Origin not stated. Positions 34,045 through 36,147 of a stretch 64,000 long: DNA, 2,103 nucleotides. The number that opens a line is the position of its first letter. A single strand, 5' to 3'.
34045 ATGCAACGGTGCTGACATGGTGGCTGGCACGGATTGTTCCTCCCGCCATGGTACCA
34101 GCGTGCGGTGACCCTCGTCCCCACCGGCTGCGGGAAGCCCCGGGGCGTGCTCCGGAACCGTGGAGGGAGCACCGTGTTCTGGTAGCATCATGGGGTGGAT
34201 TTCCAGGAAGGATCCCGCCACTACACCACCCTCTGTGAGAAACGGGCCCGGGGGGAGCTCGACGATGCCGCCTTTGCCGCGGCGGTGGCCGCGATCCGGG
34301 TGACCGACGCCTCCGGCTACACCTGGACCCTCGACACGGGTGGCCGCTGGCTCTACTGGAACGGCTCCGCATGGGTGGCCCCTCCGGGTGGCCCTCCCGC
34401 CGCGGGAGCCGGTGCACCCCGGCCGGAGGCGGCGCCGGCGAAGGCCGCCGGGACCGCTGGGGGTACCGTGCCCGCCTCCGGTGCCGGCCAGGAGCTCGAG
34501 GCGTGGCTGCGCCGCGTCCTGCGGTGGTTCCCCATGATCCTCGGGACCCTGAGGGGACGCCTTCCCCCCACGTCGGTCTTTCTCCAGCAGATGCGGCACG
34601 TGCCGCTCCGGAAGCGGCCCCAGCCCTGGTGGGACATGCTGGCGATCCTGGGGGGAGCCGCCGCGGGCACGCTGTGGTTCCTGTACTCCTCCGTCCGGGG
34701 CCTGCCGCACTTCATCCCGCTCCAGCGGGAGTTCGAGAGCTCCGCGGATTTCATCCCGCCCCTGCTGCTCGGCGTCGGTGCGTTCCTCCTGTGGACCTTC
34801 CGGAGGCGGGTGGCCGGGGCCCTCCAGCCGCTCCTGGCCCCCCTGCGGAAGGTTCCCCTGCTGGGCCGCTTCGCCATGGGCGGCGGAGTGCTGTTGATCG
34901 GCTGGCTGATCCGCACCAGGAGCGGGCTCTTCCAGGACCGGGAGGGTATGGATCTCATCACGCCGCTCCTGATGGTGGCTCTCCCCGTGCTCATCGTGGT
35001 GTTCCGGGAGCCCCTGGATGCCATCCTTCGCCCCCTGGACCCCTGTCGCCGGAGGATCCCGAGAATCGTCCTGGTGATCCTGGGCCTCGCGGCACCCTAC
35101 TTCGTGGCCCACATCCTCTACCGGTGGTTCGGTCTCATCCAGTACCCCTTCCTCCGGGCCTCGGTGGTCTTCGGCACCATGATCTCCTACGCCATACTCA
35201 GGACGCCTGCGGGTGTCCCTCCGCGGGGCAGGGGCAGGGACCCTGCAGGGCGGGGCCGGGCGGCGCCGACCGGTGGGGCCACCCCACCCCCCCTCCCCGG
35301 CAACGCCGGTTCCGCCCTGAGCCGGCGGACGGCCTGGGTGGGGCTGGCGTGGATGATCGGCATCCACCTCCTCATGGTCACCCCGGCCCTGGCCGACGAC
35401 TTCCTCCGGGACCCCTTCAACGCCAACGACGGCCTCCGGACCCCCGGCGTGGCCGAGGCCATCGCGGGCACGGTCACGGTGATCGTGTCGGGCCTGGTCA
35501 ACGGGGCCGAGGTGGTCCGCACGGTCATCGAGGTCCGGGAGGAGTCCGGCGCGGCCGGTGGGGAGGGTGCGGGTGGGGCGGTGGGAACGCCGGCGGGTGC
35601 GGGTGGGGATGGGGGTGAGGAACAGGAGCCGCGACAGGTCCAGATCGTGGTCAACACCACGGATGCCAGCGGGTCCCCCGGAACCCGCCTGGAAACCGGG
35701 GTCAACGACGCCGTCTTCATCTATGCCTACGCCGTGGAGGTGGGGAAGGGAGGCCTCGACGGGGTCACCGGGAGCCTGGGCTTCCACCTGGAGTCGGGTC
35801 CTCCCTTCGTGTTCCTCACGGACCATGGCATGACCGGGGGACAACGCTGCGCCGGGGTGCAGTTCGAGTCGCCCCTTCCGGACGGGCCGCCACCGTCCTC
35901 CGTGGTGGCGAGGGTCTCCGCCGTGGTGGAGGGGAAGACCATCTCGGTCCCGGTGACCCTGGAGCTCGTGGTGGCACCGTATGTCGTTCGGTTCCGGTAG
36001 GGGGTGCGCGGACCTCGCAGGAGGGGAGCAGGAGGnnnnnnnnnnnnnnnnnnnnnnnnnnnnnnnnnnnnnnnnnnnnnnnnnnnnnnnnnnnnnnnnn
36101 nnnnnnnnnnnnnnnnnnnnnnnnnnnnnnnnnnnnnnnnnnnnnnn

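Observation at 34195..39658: Uncharacterised three-gene operon: polytopic membrane protein, 822-aa helical giant, TM-anchored double-GYF protein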

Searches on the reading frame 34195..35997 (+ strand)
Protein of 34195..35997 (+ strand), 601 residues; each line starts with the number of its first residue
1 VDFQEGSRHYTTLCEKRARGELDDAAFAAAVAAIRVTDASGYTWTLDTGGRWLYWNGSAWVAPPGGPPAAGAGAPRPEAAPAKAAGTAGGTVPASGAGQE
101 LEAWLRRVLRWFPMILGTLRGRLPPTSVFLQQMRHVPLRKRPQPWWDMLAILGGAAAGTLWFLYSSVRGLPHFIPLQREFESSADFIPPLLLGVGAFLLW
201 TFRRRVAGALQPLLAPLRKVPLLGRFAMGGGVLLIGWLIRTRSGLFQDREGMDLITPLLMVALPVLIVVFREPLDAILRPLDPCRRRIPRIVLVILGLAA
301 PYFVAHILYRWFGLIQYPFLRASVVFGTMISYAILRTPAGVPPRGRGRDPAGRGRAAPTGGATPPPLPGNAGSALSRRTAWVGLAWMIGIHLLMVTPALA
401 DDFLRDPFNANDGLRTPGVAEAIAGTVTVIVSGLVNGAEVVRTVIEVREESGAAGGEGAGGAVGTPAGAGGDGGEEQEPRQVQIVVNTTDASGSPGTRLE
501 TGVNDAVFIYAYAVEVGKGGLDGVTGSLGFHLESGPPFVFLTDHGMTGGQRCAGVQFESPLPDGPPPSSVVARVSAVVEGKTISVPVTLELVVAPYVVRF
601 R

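Call 6: search_protein_families(library=pfam, proteins=[window:34195-35997:+], max_evalue=1)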
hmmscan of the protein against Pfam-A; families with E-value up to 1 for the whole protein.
window:34195-35997:+ (601 aa): 0 families

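Call 7: search_protein_families(library=padloc, proteins=[window:34195-35997:+], max_evalue=1)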
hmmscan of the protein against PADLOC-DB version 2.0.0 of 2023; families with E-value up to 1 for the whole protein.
window:34195-35997:+ (601 aa): 0 families

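Call 8: search_protein_families(library=ncbifam, proteins=[window:34195-35997:+], max_evalue=1)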
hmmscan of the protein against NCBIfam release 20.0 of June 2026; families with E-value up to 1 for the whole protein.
window:34195-35997:+ (601 aa): 0 families

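Call 20: find_homologous_proteins(query=window:34195-35997:+)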
Query window:34195-35997:+ (601 aa): 18 proteins with E <= 0.001 among 8000 candidates.
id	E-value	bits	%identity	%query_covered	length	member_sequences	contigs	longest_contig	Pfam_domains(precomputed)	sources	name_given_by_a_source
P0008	0.0e+0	1306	98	100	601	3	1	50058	-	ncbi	-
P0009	2.5e-272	923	72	100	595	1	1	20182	-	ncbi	-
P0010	6.7e-272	922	71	100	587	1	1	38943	-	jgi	-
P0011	1.8e-220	752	58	100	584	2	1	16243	-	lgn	-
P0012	3.5e-218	744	58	100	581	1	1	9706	-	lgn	-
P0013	8.5e-213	726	58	100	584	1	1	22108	-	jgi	-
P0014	1.2e-209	716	57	100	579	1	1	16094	-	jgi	-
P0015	1.3e-195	670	52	100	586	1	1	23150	-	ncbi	-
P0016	1.4e-186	640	66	75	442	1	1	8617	-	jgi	-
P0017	1.5e-136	474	58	65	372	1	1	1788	-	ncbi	-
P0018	3.7e-126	440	42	100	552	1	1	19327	-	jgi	jgi:hypothetical protein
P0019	1.0e-82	297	39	100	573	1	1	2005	-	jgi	jgi:hypothetical protein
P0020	1.8e-81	292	36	100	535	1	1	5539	-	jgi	jgi:hypothetical protein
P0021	6.8e-75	271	38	100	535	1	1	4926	-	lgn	-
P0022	1.8e-73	266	37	98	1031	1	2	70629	-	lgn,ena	-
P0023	2.5e-69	252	41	79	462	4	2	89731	-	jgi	jgi:hypothetical protein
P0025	2.0e-65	239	40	79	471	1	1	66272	-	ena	-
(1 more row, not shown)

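Call 21: find_encoding_contigs(protein=P0018, flank=8000, max_places=2)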
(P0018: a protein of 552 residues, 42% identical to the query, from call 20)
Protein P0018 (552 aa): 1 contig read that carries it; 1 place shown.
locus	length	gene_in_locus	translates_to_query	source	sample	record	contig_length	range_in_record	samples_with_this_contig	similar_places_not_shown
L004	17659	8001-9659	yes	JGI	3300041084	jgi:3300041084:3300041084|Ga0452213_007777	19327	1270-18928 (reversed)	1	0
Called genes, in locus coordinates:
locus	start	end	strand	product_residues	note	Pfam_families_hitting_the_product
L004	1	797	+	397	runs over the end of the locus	PF00144:Beta-lactamase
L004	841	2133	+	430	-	-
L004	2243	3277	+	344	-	PF12146:Hydrolase_4, PF00561:Abhydrolase_1, PF12697:Abhydrolase_6 (weak)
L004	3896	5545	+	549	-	PF01627:Hpt, PF00072:Response_reg, PF00990:GGDEF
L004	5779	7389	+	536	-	-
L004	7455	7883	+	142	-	-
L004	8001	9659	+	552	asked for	-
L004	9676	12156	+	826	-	-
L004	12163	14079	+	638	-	PF14237:GYF_2, PF16697:Yop-YscD_cpl, PF00498:FHA, PF17032:Zn_ribbon_15 (faint), PF12773:DZR, PF13248:Zn_ribbon_3 (faint), PF13240:Zn_Ribbon_1 (weak), PF12773:DZR, +2 more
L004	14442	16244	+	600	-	PF22680:Glyco_hydro_123_N_2 (faint), PF13320:GH123_cat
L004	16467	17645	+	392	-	PF13173:AAA_14, PF13635:DUF4143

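Call 22: find_encoding_contigs(protein=P0022, flank=8000, max_places=2)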
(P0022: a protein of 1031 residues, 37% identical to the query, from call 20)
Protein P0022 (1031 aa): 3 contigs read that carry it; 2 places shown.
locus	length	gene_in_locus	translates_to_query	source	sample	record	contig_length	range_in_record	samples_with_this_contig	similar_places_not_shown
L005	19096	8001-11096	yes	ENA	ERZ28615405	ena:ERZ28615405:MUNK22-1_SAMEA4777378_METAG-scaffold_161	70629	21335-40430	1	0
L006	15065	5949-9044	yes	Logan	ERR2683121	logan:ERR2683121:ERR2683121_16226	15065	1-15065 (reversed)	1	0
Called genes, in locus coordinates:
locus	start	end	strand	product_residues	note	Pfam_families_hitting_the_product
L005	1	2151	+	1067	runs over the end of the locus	PF01436:NHL (weak), PF01839:FG-GAP (faint), PF13517:FG-GAP_3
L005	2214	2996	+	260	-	-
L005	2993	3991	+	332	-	-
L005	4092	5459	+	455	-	PF01554:MatE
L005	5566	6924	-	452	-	PF13646:HEAT_2 (faint), PF02985:HEAT (faint), PF00514:Arm (faint)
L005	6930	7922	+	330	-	PF07494:Reg_prop (faint)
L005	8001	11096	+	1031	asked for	-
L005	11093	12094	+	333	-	PF14237:GYF_2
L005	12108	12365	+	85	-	-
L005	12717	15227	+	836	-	PF13360:PQQ_2 (faint)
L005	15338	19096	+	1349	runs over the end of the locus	PF00775:Dioxygenase_C (faint), PF10670:DUF4198 (faint), PF13620:CarboxypepD_reg, PF13620:CarboxypepD_reg, PF13715:CarbopepD_reg_2 (weak), PF13620:CarboxypepD_reg, PF02369:Big_1 (weak), PF13620:CarboxypepD_reg, +8 more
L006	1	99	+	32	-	?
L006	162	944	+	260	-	-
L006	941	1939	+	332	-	-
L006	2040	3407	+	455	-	PF01554:MatE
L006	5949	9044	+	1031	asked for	-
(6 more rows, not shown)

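Call 23: find_encoding_contigs(protein=P0023, flank=8000, max_places=2)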
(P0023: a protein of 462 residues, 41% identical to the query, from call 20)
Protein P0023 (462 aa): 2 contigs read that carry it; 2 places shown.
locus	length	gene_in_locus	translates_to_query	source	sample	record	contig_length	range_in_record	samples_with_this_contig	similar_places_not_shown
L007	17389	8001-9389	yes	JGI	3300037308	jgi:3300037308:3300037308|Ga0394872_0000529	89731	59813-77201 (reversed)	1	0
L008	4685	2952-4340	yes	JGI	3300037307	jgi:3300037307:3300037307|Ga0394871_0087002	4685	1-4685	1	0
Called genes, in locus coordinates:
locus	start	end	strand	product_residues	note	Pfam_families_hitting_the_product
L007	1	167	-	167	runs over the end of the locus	-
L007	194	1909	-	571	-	-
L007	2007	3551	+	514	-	PF08666:SAF (weak), PF04295:GD_AH_second, PF20629:GD_AH_C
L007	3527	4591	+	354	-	PF01547:SBP_bac_1, PF13531:SBP_bac_11, PF13416:SBP_bac_8, PF13343:SBP_bac_6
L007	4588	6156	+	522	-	PF00528:BPD_transp_1 (weak)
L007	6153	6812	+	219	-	PF00005:ABC_tran, PF13304:AAA_21 (weak)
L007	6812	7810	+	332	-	PF08450:SGL (faint), PF07494:Reg_prop (faint)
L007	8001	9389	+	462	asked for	-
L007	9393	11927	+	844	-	-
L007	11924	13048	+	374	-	PF16697:Yop-YscD_cpl, PF00498:FHA, PF12773:DZR (weak), PF13240:Zn_Ribbon_1 (weak), PF13248:Zn_ribbon_3 (weak)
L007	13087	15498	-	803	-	PF08531:Bac_rhamnosid_N (weak), PF17389:Bac_rhamnosid6H, PF17390:Bac_rhamnosid_C (weak)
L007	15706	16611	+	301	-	PF14100:DUF6807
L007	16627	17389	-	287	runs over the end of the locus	PF02749:QRPTase_N, PF01729:QRPTase_C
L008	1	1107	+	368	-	?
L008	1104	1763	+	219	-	PF00005:ABC_tran, PF13304:AAA_21 (weak)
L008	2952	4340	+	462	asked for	-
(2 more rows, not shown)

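Call 52: search_solved_structures(query=A4, max_evalue=10)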
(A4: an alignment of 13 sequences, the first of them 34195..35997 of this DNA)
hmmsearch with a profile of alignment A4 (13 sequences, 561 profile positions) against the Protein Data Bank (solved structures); distinct sequences matched with E-value up to 10: 2.
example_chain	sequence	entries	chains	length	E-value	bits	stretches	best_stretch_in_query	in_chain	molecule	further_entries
9ya3_H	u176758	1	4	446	1.7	10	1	28-63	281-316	TLAP2 (thioredoxin-like associated protein), TGME49_232130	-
7dud_A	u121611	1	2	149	1.9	9.8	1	436-491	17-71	Sensor protein kinase WalK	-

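Call 56: find_encoding_contigs(protein=P0025, flank=9000, max_places=1)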
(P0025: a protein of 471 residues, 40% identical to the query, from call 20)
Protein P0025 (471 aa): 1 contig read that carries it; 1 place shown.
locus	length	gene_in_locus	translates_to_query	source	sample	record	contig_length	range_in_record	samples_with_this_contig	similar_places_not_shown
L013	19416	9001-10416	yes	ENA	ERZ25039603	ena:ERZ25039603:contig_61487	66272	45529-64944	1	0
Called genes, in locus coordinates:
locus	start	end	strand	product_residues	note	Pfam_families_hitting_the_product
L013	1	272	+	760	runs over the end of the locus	PF13620:CarboxypepD_reg, PF07715:Plug, PF00593:TonB_dep_Rec_b-barrel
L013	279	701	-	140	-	PF01850:PIN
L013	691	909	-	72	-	-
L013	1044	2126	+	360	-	PF10282:Lactonase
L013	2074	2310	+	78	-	PF10282:Lactonase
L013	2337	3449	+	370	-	-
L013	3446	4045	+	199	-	-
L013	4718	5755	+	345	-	PF13531:SBP_bac_11, PF01547:SBP_bac_1, PF13416:SBP_bac_8, PF13343:SBP_bac_6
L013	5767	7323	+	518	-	PF00528:BPD_transp_1 (weak)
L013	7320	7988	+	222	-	PF00005:ABC_tran, PF13304:AAA_21 (weak)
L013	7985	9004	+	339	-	PF07494:Reg_prop (faint)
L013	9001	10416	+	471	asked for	-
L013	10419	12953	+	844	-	-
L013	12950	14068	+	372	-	PF16697:Yop-YscD_cpl, PF00498:FHA, PF13240:Zn_Ribbon_1 (faint)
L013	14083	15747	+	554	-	PF01120:Alpha_L_fucos, PF16757:Fucosidase_C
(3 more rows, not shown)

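Call 66: predict_structure(alignment_id=A5)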
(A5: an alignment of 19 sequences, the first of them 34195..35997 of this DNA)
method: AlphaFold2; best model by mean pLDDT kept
length: 601 residues; sequences in the alignment: 19
mean_pLDDT: 68.0   pTM: 0.45
mean pLDDT of the five models: 68.0, 67.7, 62.2, 62.1, 61.6
residues with pLDDT >= 90: 49; 70-90: 272; 50-70: 155; < 50: 125
segments of 3 or more residues with pLDDT < 50: 66-80, 82-98, 171-174, 176-184, 244-248, 340-361, 367-377, 395-399, 448-478, 597-601
pLDDT, mean of each block of 10 residues (from residue 1): 88 91 89 83 84 81 57 29 32 43 65 65 74 75 83 79 66 46 52 64 69 65 61 59 49 74 83 79 80 86 87 83 87 75 32 31 47 48 61 51 62 75 82 72 54 26 28 41 84 82 86 77 82 87 85 89 82 86 87 58 46
secondary structure, 60 per line:
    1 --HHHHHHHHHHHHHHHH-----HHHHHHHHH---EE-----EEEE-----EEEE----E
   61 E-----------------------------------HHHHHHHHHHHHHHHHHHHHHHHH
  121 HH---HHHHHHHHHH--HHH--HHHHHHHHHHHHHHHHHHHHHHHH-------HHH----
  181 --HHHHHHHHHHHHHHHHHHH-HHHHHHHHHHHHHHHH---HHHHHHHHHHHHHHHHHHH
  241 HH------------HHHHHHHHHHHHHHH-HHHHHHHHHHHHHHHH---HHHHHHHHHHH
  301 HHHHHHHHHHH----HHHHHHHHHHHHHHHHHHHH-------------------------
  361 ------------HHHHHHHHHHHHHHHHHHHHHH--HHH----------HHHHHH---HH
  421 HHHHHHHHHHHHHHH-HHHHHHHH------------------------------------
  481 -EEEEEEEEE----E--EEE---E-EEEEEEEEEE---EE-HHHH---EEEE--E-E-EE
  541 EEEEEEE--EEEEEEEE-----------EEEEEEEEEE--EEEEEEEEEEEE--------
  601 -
elements in order: H3-18 H24-32 E43-46 E52-55 H97-122 H126-135 H143-166 H183-201 H203-218 H222-242 H255-269 H271-286 H290-311 H316-335 H373-394 H410-415 H419-435 H437-444 E482-490 E498-500 E506-515 H522-525 E529-532 E539-547 E550-557 E569-578 E581-592
